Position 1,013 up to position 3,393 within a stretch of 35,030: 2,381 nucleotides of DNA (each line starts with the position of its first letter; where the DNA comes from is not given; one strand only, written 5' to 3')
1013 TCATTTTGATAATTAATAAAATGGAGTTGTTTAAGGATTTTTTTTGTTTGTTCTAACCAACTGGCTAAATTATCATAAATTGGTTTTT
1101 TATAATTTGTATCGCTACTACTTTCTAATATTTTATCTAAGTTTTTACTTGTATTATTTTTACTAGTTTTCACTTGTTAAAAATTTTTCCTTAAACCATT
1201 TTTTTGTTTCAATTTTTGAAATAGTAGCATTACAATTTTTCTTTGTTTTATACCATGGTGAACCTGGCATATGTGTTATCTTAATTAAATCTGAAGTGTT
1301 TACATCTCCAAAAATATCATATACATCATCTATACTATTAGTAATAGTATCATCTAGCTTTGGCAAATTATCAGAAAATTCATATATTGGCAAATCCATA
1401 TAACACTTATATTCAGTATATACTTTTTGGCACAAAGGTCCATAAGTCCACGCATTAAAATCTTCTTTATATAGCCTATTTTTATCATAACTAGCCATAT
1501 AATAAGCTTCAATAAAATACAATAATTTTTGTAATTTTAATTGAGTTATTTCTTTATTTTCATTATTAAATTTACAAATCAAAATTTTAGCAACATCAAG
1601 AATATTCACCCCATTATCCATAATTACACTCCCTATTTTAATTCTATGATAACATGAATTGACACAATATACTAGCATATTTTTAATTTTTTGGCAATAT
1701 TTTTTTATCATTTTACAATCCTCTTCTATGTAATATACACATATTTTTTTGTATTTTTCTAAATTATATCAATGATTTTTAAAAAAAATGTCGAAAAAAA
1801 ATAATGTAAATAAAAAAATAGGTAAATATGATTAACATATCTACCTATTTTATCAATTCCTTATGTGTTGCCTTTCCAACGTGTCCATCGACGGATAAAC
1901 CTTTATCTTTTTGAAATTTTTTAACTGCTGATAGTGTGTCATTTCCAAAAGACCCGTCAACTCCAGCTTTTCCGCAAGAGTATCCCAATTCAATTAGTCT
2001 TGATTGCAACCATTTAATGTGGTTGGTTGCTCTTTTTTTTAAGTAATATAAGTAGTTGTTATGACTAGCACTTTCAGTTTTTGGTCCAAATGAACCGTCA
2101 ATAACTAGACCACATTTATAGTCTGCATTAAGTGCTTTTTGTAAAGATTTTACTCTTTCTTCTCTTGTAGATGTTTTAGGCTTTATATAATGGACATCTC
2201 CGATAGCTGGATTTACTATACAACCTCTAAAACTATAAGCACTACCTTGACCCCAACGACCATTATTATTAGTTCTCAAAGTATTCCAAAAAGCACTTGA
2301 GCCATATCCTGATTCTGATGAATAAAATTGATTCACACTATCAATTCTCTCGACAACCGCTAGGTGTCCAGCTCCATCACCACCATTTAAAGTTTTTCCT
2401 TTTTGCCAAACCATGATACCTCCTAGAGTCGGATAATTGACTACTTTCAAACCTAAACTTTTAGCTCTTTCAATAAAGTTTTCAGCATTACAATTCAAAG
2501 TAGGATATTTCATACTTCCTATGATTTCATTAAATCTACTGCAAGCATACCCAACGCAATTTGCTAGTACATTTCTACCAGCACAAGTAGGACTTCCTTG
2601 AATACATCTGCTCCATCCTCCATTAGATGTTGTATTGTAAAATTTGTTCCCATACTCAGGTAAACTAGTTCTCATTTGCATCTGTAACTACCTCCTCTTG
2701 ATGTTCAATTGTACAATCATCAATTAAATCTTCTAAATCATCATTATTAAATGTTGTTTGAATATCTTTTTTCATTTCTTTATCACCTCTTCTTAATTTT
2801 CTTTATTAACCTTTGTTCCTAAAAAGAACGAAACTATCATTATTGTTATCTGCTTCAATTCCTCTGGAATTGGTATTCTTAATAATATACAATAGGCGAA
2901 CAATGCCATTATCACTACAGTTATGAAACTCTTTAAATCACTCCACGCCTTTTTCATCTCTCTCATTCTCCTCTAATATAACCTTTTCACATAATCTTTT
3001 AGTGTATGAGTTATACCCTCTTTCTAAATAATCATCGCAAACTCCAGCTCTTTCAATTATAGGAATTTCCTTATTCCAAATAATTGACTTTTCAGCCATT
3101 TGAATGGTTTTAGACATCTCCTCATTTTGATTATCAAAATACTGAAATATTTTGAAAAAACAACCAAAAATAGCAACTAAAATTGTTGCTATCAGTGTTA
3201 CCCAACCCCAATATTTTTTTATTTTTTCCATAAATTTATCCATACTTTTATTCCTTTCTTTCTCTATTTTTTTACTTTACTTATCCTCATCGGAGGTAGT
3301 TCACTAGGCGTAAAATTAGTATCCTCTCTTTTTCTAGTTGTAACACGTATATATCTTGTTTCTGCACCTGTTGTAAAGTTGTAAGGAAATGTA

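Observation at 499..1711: Panacea (DUF4065)-like gene coupled to a coiled-coil/3-TM membrane protein beyond the lysis cassette: candidate PanA-PanT-type toxin-antitoxin or abortive-infection module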

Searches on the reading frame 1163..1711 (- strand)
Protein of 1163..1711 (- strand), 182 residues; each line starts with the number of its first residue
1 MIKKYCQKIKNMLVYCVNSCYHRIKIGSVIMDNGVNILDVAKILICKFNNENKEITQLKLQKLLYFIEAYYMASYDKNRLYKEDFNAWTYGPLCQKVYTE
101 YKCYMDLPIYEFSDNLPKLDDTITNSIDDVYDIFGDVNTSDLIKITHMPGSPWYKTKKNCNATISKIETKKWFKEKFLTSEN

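Call 3: search_protein_families(library=pfam, proteins=[window:1163-1711:-], max_evalue=1)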
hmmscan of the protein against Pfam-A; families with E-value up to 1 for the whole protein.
window:1163-1711:- (182 aa): 2 families
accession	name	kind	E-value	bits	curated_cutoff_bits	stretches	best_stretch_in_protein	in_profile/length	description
PF13274.11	SocA_Panacea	-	1.3e-13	52.3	25.7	1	60-154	1-113/113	Antitoxin SocA-like, Panacea domain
PF03298.18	Stanniocalcin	-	0.07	12.9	23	1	2-44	104-146/200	Stanniocalcin family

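Call 4: search_protein_families(library=phrogs, proteins=[window:1163-1711:-], max_evalue=1)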
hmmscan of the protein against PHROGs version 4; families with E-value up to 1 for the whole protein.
window:1163-1711:- (182 aa): 3 families
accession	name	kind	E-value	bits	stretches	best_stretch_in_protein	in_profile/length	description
phrog_1281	-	unknown function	4.8e-35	122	1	34-176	7-153/195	-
phrog_10390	-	unknown function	3.1e-28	100.1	1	35-177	149-295/299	-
phrog_31253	-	unknown function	0.066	14.1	1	141-178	26-59/82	-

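Call 5: search_protein_families(library=padloc, proteins=[window:1163-1711:-], max_evalue=1)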
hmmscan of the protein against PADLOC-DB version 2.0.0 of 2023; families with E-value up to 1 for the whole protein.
window:1163-1711:- (182 aa): 1 family
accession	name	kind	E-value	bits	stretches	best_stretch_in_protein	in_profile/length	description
PDLC02990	DarG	-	0.0073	13.8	1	47-99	174-217/329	-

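Call 37: find_related_loci(query=A3, collection=genome_contigs, flank=3000)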
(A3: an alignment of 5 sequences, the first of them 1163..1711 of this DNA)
Query A3 (182 aa) in genome_contigs; peptide patterns used: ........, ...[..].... (x = any residue, [..] = any of these).
201 stretches matched a pattern; 52 encode a relative of the query (tblastn E <= 1e-3); 52 distinct loci.
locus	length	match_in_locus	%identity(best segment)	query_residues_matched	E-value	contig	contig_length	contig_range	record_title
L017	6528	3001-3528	57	9-182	9e-60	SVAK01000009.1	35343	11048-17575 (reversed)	MAG: Bacillota bacterium isolate SIG200 NODE_6634_length_35343_cov_3.044497, whole genome shotgun sequence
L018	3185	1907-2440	52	9-182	3e-52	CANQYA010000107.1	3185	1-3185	MAG: uncultured Bacilli bacterium isolate Lapin-016__bin38 genome assembly, contig: Lapin-016__NODE_31152_length_3185_co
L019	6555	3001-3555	40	7-177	4e-29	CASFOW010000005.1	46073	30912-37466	uncultured bacterium isolate SI.A102.metabat-bins.216 genome assembly, contig: SI.A102.metabat-bins.216.fa_k141_42379, w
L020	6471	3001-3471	35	29-175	2e-27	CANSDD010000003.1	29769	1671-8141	MAG TPA_asm: uncultured Tenericutes bacterium isolate SRR15510215_bin.47_metawrap_v1.3_MAG genome assembly, contig: NODE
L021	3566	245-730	30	6-165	9e-20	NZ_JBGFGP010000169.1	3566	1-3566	Sedimentitalea sp. XS_ASV28 k141_117, whole genome shotgun sequence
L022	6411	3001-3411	36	36-166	7e-18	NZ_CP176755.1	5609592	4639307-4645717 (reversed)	Paenibacillus sp. WLX2291 chromosome, complete genome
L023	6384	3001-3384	31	39-169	3e-16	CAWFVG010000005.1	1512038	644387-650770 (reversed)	MAG: Bryobacterales bacterium isolate MFD05377.bin.1.144 genome assembly, contig: contig_38917, whole genome shotgun seq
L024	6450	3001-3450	33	30-175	3e-16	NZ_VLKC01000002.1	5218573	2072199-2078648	Sporomusa sp. KB1 SalpaDRAFT_Scaffold1.2, whole genome shotgun sequence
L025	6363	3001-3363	32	40-159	4e-16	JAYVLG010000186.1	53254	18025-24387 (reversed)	MAG: Sulfurirhabdus sp. isolate GL54_UP_metabat_36 GL54_UP_metabat_36_185, whole genome shotgun sequence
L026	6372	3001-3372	32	55-176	6e-16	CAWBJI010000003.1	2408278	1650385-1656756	MAG: uncultured Alphaproteobacteria bacterium isolate MFD03250.bin.1.184 genome assembly, contig: contig_18173, whole ge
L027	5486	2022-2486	30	27-176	6e-16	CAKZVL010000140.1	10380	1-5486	MAG: uncultured Rhodobacteraceae bacterium isolate L4_Bin_MAXBIN__102_sub_1 genome assembly, contig: c_000001225369, who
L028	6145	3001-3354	31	40-160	1e-15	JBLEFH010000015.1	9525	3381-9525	Paracoccaceae bacterium GXU_MW_L88 L1M8.8_ctg15, whole genome shotgun sequence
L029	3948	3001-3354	31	40-160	3e-15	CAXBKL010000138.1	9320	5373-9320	MAG TPA_asm: uncultured Sulfitobacter sp. isolate ERR2762127_binner13_Refined_28 genome assembly, contig: ERZ3421847.315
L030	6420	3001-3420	32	39-182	5e-15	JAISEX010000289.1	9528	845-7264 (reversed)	MAG: Eubacteriales Family XIII. Incertae Sedis bacterium isolate Gx485_bin216 k119_3582113, whole genome shotgun sequenc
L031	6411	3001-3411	31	38-174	4e-15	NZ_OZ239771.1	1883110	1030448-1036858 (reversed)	Rickettsia endosymbiont of Nabis limbatus isolate 54738 chromosome 1, complete sequence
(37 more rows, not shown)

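Call 51: search_dna_similar(query=window:1163-1621:-, collection=phages, mode=protein, max_evalue=0.00001, max_rows=40)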
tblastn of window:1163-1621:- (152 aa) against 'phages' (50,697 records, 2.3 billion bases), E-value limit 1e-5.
Records with a match: 138; places in all: 142; records where one place covers at least 80% of the query: 64.
Best place of each record, by identity: <60% 138.
By first word of the organism name: Paenibacillus 26; Bacteriophage 21; Pseudomonas 20; Stx2a-converting 19; Streptococcus 12; Burkholderia 6; Escherichia 5; Riemerella 4; Cylindrospermopsis 2; Salmonella 2; and 16 more.
By host as written in the record: - 26; Paenibacillus larvae 18; Pseudomonas aeruginosa 18; Helicobacter cinaedi 11; Paenibacillus larvae ATCC 9545 7; Riemerella anatipestifer 3; Paenibacillus larvae 2006 2; Salmonella serovar Haardt 2; and 46 more.
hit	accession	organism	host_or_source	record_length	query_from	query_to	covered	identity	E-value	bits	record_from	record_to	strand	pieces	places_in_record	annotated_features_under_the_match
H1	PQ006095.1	bajarodcaudo virus 4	Peromyscus fraterculus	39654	6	152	97%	41.5%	7e-28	113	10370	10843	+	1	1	hypothetical protein (x2)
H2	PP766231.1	Streptococcus phage phiGBSVK-E1_GBSInt8.1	Streptococcus agalactiae JN_AR_GBS119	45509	5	144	92%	31.8%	3e-6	51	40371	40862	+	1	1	hypothetical protein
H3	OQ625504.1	Cylindrospermopsis phage Cr-LKS4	Cylindrospermopsis raciborskii KLL07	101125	3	144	93%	30.0%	1e-14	75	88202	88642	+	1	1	hypothetical protein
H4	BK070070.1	Bacteriophage sp.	Helicobacter cinaedi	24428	8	147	92%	30.4%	2e-6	52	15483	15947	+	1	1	putative prophage ps3 protein01-like protein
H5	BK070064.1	Bacteriophage sp.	Helicobacter cinaedi CCUG 18818 = ATCC ...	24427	8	147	92%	30.4%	2e-6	52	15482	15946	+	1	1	prophage protein | hypothetical protein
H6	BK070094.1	Bacteriophage sp.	Helicobacter cinaedi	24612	8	147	92%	30.4%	2e-6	52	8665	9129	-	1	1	putative prophage ps3 protein01-like protein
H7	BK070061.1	Bacteriophage sp.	Helicobacter cinaedi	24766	8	147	92%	30.4%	2e-6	52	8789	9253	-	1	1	SocA family protein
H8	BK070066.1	Bacteriophage sp.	Helicobacter cinaedi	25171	8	147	92%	30.4%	2e-6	52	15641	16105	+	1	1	putative prophage ps3 protein01-like protein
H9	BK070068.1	Bacteriophage sp.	Helicobacter cinaedi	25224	8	147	92%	30.4%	2e-6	52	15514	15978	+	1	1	putative prophage ps3 protein01-like protein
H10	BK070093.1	Bacteriophage sp.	Helicobacter cinaedi P01D0000 genome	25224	8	147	92%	30.4%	2e-6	52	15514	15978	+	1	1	putative prophage ps3 protein01-like protein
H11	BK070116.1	Bacteriophage sp.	Helicobacter cinaedi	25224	8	147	92%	30.4%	2e-6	52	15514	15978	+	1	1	putative prophage ps3 protein01-like protein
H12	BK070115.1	Bacteriophage sp.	Helicobacter cinaedi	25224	8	147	92%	30.4%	2e-6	52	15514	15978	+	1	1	putative prophage ps3 protein01-like protein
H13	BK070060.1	Bacteriophage sp.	Helicobacter cinaedi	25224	8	147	92%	30.4%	2e-6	52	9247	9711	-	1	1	putative prophage ps3 protein01-like protein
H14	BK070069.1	Bacteriophage sp.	Helicobacter cinaedi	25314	8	147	92%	30.4%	2e-6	52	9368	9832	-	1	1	SocA family protein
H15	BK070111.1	Bacteriophage sp.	Helicobacter cinaedi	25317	8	147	92%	30.4%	2e-6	52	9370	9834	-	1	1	putative prophage ps3 protein01-like protein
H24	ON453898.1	Blautia phage Montmirail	Blautia coccoides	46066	5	135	86%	31.5%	3e-11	66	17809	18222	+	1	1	hypothetical protein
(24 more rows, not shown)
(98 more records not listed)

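Call 52: get_annotated_region(hit=H1, flank=3000)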
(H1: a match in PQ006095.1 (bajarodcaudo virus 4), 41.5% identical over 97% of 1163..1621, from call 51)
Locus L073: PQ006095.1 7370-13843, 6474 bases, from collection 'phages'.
description: Bajarodcaudo virus 4 isolate BGG_03_11, complete genome.
organism: bajarodcaudo virus 4 (NCBI taxid 3342783)
taxonomy: Viruses; Duplodnaviria; Heunggongvirae; Uroviricota; Caudoviricetes
host: Peromyscus fraterculus; source: feces; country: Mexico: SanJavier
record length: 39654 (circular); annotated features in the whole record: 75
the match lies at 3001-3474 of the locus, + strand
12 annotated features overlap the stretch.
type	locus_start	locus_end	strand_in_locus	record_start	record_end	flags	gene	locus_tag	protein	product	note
CDS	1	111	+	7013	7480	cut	-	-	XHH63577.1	hypothetical protein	-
CDS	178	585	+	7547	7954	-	-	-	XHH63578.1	hypothetical protein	-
CDS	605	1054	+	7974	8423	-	-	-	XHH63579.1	tail tube protein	-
CDS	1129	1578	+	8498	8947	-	-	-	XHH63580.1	hypothetical protein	-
CDS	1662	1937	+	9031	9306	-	-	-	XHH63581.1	hypothetical protein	-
CDS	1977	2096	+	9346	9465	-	-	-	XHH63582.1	hypothetical protein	-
CDS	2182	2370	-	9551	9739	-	-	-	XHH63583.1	hypothetical protein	-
CDS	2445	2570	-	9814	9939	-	-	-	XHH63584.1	hypothetical protein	-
CDS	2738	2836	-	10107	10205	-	-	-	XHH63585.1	hypothetical protein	-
CDS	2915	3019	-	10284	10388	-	-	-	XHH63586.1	hypothetical protein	-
CDS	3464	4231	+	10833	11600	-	-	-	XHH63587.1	hypothetical protein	-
CDS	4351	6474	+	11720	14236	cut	-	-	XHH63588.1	minor tail protein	-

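Call 53: get_annotated_region(hit=H7, flank=2500)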
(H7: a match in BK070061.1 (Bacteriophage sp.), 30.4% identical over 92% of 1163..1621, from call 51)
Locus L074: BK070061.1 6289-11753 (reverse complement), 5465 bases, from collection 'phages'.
description: TPA_asm: Bacteriophage sp. isolate Hcinaedi2017D_0197 prophage genomic sequence.
organism: Bacteriophage sp. (NCBI taxid 38018)
taxonomy: Viruses
host: Helicobacter cinaedi; source: -; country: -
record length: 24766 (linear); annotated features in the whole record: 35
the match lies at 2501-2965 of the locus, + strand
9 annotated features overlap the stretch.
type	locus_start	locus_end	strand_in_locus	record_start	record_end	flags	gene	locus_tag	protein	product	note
CDS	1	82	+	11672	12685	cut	-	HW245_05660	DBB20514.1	hypothetical protein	Derived by automated computational analysis using gene prediction method: Protein Homology.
CDS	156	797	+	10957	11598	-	-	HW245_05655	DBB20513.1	hypothetical protein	Derived by automated computational analysis using gene prediction method: Protein Homology.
CDS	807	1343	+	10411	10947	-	-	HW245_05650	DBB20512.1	hypothetical protein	Derived by automated computational analysis using gene prediction method: Protein Homology.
CDS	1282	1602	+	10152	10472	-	-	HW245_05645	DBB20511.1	hypothetical protein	Derived by automated computational analysis using gene prediction method: Protein Homology.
CDS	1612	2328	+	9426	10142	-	-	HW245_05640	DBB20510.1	hypothetical protein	Derived by automated computational analysis using gene prediction method: Protein Homology.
CDS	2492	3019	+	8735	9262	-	-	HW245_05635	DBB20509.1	SocA family protein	Derived by automated computational analysis using gene prediction method: Protein Homology.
CDS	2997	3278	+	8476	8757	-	-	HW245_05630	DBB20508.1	hypothetical protein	Derived by automated computational analysis using gene prediction method: Protein Homology.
CDS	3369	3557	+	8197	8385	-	-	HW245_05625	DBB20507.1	hypothetical protein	Derived by automated computational analysis using gene prediction method: Protein Homology.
CDS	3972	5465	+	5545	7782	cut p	-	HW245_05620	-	hypothetical protein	frameshifted; Derived by automated computational analysis using gene prediction method: Protein Homology.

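Call 57: search_dna_similar(query=L073:3464-4228:+, collection=phages, mode=protein, max_evalue=0.1, max_rows=30)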
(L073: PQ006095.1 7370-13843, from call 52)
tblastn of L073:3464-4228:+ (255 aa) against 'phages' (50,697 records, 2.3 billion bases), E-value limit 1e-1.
Records with a match: 1; places in all: 1; records where one place covers at least 80% of the query: 1.
Best place of each record, by identity: >=99% 1.
By first word of the organism name: bajarodcaudo 1.
By host as written in the record: Peromyscus fraterculus 1.
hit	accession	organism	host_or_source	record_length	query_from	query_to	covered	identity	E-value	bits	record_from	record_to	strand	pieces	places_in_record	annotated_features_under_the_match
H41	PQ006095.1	bajarodcaudo virus 4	Peromyscus fraterculus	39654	1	255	100%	99.6%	1e-106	343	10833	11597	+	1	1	hypothetical protein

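Call 60: search_protein_families(library=ncbifam, proteins=[window:1163-1621:-, L073:3464-4228:+], max_evalue=1)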
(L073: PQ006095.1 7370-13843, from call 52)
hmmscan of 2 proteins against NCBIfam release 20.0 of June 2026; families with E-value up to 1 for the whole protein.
window:1163-1621:- (152 aa): 2 families
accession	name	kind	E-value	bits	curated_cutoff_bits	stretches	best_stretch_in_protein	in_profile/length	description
NF047745.1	SocA_antitoxin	equivalog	3.6e-21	75.6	190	1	9-130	5-136/176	type VI toxin-antitoxin system SocA family antitoxin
NF048014.1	antitoxin_DarG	equivalog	0.054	12.8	250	1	17-67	179-222/338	type II toxin-antitoxin system antitoxin DNA ADP-ribosyl glycohydrolase DarG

L073:3464-4228:+ (255 aa): 3 families
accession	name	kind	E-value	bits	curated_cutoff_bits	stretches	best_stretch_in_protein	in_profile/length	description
TIGR02796.1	tolQ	equivalog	0.002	17.9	221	1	63-169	42-150/216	protein TolQ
TIGR01432.1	QOXA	equivalog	0.13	11.6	240.95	1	165-235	37-103/227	cytochrome aa3 quinol oxidase subunit II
NF047408.1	SA0632_fam_LP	equivalog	0.29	10.8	70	0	100-137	25-62/68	SA0632 family lipoprotein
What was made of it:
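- On SocA (type VI antitoxin, NCBIfam NF047745 equivalog): 75.6 bits against a cut-off of 190 (call 60).
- Closest known: SocAB of Caulobacter crescentus. Different: The window PanA scores 75.6 against a cut-off of 190 for the SocA equivalog (call 60), and the partner is a membrane protein.
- PanA aligns to NCBIfam NF047745 SocA_antitoxin at E=3.6e-21 and 75.6 bits (call 60).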

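Call 67: search_solved_structures(query=A3, max_evalue=1)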
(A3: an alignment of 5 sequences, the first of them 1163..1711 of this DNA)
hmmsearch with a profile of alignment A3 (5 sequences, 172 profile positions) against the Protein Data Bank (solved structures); distinct sequences matched with E-value up to 1: 2.
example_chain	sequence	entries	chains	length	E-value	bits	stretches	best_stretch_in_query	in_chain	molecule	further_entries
2yo3_A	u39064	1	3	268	0.27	14.3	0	107-161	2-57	GENERAL CONTROL PROTEIN GCN4, PUTATIVE INNER MEMBRANE PROTEIN, GENERAL CONTROL PROTEIN GCN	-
2q0z_X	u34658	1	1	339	0.52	13.4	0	55-119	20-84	Protein PRO2281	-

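Call 73: get_annotated_region(hit=H24, flank=2000)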
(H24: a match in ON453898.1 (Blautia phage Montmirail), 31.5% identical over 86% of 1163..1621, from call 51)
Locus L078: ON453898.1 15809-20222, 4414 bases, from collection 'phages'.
description: Blautia phage Montmirail, complete genome.
organism: Blautia phage Montmirail (NCBI taxid 2951970)
taxonomy: Viruses
host: Blautia coccoides; source: feces; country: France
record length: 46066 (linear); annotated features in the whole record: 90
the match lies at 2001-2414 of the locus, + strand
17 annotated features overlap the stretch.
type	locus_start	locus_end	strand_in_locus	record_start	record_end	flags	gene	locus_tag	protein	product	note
CDS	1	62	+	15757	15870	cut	-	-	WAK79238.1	hypothetical protein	rasttk_feature_creation_tool=/opt/patric-common/ runtime/bin/phanotate version 1.5.0; ...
CDS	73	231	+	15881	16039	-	-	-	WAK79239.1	hypothetical protein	rasttk_feature_creation_tool=/opt/patric-common/ runtime/bin/phanotate version 1.5.0; ...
CDS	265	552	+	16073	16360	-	-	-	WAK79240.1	hypothetical protein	rasttk_feature_creation_tool=/opt/patric-common/ runtime/bin/phanotate version 1.5.0; ...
CDS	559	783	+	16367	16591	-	-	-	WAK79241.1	hypothetical protein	rasttk_feature_creation_tool=/opt/patric-common/ runtime/bin/phanotate version 1.5.0; ...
CDS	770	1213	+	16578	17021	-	-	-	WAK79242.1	transcriptional regulator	rasttk_feature_creation_tool=/opt/patric-common/ runtime/bin/phanotate version 1.5.0; HHpred against PHROGS v3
CDS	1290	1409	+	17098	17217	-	-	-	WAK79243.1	hypothetical protein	rasttk_feature_creation_tool=/opt/patric-common/ runtime/bin/phanotate version 1.5.0; ...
CDS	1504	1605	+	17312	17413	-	-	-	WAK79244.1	hypothetical protein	rasttk_feature_creation_tool=/opt/patric-common/ runtime/bin/phanotate version 1.5.0; ...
tRNA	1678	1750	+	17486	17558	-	-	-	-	tRNA-Asn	rasttk_feature_creation_tool=tRNAscan-SE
CDS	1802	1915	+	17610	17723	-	-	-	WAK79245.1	hypothetical protein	rasttk_feature_creation_tool=/opt/patric-common/ runtime/bin/phanotate version 1.5.0; ...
CDS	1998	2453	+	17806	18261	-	-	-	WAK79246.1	hypothetical protein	rasttk_feature_creation_tool=/opt/patric-common/ runtime/bin/phanotate version 1.5.0; ...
CDS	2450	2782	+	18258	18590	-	-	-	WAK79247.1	hypothetical protein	rasttk_feature_creation_tool=/opt/patric-common/ runtime/bin/phanotate version 1.5.0; ...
tRNA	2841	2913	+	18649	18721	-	-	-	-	tRNA-Ile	rasttk_feature_creation_tool=tRNAscan-SE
CDS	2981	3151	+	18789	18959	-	-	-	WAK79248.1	hypothetical protein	rasttk_feature_creation_tool=/opt/patric-common/ runtime/bin/phanotate version 1.5.0; ...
CDS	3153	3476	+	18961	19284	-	-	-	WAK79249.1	hypothetical protein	rasttk_feature_creation_tool=/opt/patric-common/ runtime/bin/phanotate version 1.5.0; ...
CDS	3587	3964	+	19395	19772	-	-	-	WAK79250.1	hypothetical protein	rasttk_feature_creation_tool=/opt/patric-common/ runtime/bin/phanotate version 1.5.0; ...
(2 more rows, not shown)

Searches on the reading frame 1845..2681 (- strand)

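Call 3: search_protein_families(library=pfam, proteins=[window:1845-2681:-], max_evalue=1)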
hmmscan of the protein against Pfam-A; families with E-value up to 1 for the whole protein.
window:1845-2681:- (278 aa): 3 families
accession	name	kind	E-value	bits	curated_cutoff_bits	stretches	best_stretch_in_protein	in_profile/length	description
PF01471.23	PG_binding_1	-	1.2e-20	73.8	23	2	222-275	5-56/57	Putative peptidoglycan binding domain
PF05257.22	CHAP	-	3.2e-08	34.4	26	1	40-124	9-80/81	CHAP domain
PF09374.15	PG_binding_3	-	8e-08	32.8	24.6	1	221-255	2-34/76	Predicted Peptidoglycan domain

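Call 4: search_protein_families(library=phrogs, proteins=[window:1845-2681:-], max_evalue=1)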
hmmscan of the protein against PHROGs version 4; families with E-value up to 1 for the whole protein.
window:1845-2681:- (278 aa): 15 families
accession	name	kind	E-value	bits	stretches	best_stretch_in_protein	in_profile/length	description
phrog_1493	-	lysis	1.5e-20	74.7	2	218-276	246-305/394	endolysin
phrog_2649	-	lysis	6.6e-20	73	2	215-276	177-235/261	endolysin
phrog_1224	-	head and packaging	6.2e-13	49.8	2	219-276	10-64/438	endolysin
phrog_6219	-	lysis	7.2e-09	36.6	1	171-274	206-305/326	endolysin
phrog_17214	-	lysis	2.3e-08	35.1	1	218-276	250-312/322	endolysin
phrog_1512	-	lysis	3.9e-08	34.6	1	233-276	199-242/314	endolysin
phrog_6707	-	lysis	1.5e-07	31.6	2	220-273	186-239/311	endolysin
phrog_7685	-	integration and excision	3.5e-07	31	1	229-276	2-49/240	integrase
phrog_17001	-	lysis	9.8e-07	29.6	2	178-258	5-90/265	endolysin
phrog_16428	-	lysis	1.6e-06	28.1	2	225-273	466-515/520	endolysin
phrog_9589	-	lysis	2.5e-05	25.3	1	220-277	210-269/281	endolysin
phrog_880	-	lysis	5.7e-05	23.7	1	218-276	372-431/435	endolysin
phrog_8781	-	lysis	0.0083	17.1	1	42-173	31-156/178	endolysin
phrog_14712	-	moron, auxiliary metabolic gene and host takeover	0.011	16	0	252-274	194-216/322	chitinase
phrog_23452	-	unknown function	0.084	14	1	237-273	82-118/135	-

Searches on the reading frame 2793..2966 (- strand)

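Call 3: search_protein_families(library=pfam, proteins=[window:2793-2966:-], max_evalue=1)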
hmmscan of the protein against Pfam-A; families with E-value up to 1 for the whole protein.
window:2793-2966:- (57 aa): 0 families

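Call 4: search_protein_families(library=phrogs, proteins=[window:2793-2966:-], max_evalue=1)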
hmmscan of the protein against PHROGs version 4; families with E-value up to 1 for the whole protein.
window:2793-2966:- (57 aa): 1 family
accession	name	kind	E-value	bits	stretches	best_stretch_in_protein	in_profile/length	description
phrog_13256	-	unknown function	0.27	12.1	1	10-56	9-55/62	-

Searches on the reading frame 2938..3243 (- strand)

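Call 3: search_protein_families(library=pfam, proteins=[window:2938-3243:-], max_evalue=1)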
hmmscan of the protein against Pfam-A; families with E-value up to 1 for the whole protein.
window:2938-3243:- (101 aa): 2 families
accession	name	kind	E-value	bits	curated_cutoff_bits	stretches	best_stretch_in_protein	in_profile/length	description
PF20664.2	DUF6814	-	0.018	15.7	25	1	5-48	1-42/71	Family of unknown function (DUF6814)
PF13786.12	DUF4179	-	0.12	13.3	30.1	1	8-58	2-55/94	Domain of unknown function (DUF4179)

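Call 4: search_protein_families(library=phrogs, proteins=[window:2938-3243:-], max_evalue=1)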
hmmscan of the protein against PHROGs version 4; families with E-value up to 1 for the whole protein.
window:2938-3243:- (101 aa): 7 families
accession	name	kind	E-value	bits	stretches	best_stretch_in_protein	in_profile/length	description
phrog_38854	-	unknown function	0.0016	18.9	1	4-41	111-148/217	-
phrog_6453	-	unknown function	0.012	17.2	1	8-89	15-93/100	-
phrog_19410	-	head and packaging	0.016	16.2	1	1-52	1-49/138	virion structural protein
phrog_1009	-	unknown function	0.024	15.7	1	13-54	9-50/103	-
phrog_20122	-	unknown function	0.12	13.1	1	6-58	50-99/258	-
phrog_3840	-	tail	0.22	11.9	1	13-50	109-148/158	tail assembly chaperone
phrog_1026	-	lysis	0.5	11.7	1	8-31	4-27/85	Rz-like spanin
